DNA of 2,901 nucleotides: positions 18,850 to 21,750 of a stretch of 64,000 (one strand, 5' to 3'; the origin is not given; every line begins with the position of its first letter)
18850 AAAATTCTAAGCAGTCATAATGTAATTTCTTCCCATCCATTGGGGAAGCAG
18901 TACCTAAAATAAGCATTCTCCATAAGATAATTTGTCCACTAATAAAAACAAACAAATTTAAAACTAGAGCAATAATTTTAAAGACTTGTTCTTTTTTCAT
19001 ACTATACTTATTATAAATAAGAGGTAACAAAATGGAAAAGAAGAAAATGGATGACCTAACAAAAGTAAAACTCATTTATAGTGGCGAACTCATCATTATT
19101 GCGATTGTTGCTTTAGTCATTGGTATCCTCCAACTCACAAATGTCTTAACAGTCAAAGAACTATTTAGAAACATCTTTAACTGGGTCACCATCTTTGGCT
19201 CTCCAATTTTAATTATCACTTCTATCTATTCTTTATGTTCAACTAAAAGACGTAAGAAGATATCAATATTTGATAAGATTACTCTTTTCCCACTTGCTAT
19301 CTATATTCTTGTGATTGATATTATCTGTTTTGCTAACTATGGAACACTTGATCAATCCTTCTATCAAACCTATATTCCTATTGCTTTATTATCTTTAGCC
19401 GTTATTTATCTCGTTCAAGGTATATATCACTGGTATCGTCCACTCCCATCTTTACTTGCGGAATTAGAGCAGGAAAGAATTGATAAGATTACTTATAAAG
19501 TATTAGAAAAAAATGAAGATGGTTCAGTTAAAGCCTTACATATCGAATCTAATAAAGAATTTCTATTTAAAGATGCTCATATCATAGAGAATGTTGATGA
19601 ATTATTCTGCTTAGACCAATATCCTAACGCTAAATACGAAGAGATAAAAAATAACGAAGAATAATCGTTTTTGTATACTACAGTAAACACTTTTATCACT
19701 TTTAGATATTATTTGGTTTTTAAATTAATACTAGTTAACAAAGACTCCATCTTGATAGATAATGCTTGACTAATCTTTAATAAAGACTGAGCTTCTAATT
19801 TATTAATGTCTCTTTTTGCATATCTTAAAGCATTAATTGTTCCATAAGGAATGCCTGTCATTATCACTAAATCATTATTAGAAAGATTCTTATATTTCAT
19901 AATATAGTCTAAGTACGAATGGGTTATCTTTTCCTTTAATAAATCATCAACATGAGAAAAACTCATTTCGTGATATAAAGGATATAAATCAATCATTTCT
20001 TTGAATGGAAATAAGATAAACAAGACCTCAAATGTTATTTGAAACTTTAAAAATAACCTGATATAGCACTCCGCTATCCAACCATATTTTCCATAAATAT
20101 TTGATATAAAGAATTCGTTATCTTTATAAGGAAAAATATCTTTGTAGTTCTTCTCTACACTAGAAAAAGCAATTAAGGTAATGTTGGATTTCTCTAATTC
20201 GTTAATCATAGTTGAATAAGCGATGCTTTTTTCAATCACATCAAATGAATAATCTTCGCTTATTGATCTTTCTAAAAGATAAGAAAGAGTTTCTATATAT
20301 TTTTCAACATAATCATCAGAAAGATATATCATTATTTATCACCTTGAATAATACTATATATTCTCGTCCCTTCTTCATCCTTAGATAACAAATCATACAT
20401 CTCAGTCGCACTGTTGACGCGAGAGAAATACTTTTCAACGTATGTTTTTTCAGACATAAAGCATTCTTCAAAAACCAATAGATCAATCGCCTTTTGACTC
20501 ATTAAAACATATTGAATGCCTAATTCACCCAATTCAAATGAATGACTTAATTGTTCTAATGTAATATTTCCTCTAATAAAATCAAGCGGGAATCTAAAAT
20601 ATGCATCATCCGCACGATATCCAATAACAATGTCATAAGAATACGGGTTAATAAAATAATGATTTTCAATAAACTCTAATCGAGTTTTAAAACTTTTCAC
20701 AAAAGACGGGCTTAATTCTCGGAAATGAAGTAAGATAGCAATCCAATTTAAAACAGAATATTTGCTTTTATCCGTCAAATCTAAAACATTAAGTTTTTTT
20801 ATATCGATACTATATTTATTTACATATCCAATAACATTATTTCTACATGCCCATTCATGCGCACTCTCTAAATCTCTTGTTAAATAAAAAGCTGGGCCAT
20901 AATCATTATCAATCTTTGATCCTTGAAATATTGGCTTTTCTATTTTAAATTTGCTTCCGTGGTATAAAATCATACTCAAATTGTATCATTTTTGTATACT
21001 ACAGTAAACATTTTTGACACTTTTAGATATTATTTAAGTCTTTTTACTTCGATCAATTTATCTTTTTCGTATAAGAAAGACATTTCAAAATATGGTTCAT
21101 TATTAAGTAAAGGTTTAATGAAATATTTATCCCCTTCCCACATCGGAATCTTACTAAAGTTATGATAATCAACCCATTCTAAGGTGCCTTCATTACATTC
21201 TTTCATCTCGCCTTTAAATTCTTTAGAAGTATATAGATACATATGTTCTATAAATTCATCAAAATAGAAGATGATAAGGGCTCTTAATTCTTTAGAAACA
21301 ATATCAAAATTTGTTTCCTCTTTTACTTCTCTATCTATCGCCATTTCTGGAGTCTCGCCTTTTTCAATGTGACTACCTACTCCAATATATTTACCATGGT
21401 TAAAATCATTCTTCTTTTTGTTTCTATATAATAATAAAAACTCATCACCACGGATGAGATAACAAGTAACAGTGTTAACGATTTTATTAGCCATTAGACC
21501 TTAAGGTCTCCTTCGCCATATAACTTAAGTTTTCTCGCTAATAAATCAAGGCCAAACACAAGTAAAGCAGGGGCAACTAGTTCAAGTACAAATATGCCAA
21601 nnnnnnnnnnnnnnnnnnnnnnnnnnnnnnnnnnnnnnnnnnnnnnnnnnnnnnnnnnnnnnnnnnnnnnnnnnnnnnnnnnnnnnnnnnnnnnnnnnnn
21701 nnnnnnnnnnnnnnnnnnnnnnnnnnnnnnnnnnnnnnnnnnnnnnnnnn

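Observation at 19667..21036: Two-gene cassette with a PARP-like (H-G-S ... G-x-G-F-Y-L-T) DUF3990-type domain and a DUF3791-like partner, flanked by ~47-bp direct repeats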

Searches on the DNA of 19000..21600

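Call 59: search_rna_families(source=window, start=19000, end=21600, threshold=evalue, max_evalue=1)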
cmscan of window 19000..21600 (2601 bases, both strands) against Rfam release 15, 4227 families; matches with E-value up to 1: 0.
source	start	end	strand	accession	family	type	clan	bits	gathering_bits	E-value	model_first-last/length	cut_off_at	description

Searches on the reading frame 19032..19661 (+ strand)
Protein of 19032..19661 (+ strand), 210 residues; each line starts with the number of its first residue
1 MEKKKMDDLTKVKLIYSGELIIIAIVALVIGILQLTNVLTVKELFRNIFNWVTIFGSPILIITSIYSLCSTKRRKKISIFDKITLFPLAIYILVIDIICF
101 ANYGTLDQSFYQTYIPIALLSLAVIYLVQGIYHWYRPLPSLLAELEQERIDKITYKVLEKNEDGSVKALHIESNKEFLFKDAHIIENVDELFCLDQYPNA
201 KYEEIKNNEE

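Call 3: search_protein_families(library=pfam, proteins=[window:19032-19661:+], max_evalue=0.1)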
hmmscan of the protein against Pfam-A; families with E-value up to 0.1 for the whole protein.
window:19032-19661:+ (210 aa): 2 families
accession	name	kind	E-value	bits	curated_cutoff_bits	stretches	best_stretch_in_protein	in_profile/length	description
PF11127.14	YgaP-like_TM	-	0.071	13.7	25.3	0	24-70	14-53/66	Inner membrane protein YgaP-like, transmembrane domain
PF24838.2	8xMP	-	0.077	13.3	30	1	65-161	3-103/136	Octameric membrane protein family (8xMP)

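Call 52: find_encoding_contigs(protein=window:19032-19661:+, flank=4000, max_places=8)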
Protein window:19032-19661:+ (210 aa): 2 contigs read that carry it; 2 places shown.
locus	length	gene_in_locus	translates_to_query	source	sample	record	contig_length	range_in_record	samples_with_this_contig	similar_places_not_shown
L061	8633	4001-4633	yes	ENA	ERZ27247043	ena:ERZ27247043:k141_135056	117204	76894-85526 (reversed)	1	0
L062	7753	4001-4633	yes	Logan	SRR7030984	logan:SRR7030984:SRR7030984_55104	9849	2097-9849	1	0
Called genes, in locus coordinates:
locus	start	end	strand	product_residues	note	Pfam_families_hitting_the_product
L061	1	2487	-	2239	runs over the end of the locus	-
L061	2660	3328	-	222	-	PF01128:IspD, PF12804:NTP_transf_3 (weak)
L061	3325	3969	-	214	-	-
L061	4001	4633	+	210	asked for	-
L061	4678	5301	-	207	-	PF13443:HTH_26 (weak)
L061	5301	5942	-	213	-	PF13151:DUF3990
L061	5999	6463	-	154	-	PF00293:NUDIX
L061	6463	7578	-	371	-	PF13303:PTS_EIIC_2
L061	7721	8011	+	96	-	PF04221:RelB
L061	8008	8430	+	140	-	PF13470:PIN_3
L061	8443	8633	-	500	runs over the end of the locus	PF00478:IMPDH, PF00571:CBS (faint), PF01070:FMN_dh (weak)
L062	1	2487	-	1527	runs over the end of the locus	?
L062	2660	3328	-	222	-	PF01128:IspD, PF12804:NTP_transf_3 (weak)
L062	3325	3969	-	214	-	-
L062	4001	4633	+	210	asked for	-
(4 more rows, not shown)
